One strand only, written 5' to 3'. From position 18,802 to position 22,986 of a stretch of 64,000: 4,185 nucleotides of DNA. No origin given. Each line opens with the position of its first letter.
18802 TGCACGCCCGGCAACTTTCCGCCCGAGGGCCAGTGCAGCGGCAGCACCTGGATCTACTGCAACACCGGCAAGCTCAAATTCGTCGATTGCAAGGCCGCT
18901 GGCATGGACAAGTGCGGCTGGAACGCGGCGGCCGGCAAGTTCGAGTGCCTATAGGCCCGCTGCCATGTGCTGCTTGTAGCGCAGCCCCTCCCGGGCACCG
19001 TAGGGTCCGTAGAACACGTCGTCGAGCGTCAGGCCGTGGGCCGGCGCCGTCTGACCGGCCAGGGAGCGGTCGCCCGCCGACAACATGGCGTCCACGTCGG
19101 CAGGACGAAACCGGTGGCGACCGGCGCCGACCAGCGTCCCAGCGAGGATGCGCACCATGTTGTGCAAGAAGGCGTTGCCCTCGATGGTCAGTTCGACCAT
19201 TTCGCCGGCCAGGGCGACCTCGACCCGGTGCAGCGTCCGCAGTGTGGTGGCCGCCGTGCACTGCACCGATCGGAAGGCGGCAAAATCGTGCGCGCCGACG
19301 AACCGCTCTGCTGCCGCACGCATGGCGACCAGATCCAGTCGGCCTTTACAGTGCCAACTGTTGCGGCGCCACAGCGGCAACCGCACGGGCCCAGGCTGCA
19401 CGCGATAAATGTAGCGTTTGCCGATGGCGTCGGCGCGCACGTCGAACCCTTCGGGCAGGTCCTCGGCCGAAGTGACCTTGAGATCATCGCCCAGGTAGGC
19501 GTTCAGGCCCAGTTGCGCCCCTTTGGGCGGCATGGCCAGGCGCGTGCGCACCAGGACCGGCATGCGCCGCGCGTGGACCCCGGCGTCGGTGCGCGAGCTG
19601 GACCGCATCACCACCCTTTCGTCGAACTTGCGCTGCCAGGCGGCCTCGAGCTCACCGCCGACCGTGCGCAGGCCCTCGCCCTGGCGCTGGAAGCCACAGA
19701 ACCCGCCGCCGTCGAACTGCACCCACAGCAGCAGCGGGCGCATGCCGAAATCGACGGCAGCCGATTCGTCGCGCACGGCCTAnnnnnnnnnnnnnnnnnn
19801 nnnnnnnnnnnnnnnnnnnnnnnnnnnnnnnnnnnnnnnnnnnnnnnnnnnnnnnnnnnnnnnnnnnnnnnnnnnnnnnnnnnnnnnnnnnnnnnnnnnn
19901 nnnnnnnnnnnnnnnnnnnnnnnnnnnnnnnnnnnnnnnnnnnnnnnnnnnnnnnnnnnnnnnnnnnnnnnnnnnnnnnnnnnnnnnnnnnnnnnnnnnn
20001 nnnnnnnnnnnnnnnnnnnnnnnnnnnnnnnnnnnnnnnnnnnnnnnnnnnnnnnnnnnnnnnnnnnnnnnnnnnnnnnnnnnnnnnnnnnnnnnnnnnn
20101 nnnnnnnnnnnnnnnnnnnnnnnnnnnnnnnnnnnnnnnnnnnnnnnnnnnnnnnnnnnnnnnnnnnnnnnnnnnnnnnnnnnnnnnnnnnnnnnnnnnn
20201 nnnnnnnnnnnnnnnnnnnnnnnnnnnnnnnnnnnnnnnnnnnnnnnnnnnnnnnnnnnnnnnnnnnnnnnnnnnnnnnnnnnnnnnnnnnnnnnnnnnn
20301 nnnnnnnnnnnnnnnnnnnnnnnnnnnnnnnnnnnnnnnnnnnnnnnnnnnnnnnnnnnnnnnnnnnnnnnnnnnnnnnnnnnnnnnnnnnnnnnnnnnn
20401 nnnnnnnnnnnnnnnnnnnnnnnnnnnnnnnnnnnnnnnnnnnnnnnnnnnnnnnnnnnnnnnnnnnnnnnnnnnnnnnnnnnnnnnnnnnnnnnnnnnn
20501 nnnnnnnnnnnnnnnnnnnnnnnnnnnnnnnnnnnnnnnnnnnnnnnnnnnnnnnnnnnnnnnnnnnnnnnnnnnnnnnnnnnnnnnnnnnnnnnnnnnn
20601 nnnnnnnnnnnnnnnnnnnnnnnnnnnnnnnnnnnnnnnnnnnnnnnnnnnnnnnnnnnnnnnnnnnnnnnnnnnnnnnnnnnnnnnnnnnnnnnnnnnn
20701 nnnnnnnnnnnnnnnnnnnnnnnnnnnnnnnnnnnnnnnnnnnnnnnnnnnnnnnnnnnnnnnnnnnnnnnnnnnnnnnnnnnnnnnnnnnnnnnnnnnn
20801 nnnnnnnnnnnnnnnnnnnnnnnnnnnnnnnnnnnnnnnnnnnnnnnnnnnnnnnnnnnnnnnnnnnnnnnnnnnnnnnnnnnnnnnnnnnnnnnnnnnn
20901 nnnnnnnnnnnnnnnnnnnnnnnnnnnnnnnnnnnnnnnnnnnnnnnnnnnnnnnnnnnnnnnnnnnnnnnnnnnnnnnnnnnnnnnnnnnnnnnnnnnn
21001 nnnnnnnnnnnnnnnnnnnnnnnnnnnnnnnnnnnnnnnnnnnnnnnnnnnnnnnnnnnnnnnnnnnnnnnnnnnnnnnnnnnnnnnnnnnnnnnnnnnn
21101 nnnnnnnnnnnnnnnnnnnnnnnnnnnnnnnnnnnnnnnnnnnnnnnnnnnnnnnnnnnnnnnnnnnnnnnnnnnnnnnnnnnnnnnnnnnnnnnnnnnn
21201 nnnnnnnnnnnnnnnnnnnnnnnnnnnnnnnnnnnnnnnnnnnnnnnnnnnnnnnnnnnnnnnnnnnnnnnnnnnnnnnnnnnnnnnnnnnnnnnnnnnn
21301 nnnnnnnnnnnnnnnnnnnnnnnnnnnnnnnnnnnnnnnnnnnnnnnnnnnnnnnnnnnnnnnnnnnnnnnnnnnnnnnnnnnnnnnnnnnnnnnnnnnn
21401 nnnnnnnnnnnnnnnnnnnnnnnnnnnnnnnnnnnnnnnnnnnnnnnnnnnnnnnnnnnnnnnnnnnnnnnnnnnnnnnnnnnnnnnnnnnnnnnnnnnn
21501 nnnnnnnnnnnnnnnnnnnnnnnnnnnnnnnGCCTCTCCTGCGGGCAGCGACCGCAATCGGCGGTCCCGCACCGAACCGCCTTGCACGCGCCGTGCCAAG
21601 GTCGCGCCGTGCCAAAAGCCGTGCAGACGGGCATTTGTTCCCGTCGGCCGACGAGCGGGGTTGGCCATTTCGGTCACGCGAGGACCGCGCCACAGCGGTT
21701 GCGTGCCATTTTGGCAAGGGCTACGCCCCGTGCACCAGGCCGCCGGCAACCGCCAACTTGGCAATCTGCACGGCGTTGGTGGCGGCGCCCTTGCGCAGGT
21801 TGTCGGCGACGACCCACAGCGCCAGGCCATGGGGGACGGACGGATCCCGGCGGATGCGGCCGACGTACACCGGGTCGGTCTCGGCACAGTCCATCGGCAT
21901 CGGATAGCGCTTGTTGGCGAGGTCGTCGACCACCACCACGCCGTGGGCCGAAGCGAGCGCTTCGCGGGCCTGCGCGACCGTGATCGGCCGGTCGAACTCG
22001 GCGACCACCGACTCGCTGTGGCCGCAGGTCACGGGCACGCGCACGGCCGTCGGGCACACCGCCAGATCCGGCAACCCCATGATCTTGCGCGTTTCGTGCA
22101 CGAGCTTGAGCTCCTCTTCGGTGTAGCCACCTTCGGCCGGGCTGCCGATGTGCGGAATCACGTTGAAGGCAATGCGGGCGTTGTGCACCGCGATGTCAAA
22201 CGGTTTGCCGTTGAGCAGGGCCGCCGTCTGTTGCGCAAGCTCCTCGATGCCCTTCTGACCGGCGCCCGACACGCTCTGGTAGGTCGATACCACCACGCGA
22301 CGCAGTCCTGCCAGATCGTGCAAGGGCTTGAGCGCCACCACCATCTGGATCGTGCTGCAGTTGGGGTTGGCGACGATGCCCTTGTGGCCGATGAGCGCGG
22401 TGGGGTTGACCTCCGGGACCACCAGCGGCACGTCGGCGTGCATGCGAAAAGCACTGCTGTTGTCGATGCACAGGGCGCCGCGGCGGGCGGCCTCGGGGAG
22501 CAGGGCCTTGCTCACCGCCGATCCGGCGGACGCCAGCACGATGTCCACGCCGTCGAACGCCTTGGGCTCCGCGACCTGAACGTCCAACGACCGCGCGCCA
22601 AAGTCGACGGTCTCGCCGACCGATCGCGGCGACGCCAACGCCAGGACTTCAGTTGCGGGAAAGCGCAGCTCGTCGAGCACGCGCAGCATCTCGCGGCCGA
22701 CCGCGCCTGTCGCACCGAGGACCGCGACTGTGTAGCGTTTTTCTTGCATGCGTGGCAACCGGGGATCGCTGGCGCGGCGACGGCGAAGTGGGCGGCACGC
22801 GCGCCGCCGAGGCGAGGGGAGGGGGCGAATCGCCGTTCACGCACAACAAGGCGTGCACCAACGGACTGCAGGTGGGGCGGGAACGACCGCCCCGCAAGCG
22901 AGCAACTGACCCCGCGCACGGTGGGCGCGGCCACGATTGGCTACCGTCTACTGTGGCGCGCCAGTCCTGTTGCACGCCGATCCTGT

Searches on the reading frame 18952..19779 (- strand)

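Call 76: search_protein_families(library=pfam, proteins=[window:18952-19779:-], max_evalue=0.0001)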
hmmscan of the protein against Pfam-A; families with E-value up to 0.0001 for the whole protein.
window:18952-19779:- (276 aa): 1 family
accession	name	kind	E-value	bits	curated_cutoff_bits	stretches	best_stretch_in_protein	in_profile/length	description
PF01416.25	PseudoU_synth_1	-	1.9e-33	115.6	23.3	1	156-257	1-107/108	tRNA pseudouridine synthase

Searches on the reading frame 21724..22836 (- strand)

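Call 76: search_protein_families(library=pfam, proteins=[window:21724-22836:-], max_evalue=0.0001)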
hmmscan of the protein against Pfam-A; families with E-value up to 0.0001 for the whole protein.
window:21724-22836:- (371 aa): 2 families
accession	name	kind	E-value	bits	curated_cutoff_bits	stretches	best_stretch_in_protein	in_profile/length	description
PF02774.23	Semialdhyde_dhC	-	4e-58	197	26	1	169-349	1-184/184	Semialdehyde dehydrogenase, dimerisation domain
PF01118.30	Semialdhyde_dh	-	1.9e-32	112.7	26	1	36-148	1-118/121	Semialdehyde dehydrogenase, NAD binding domain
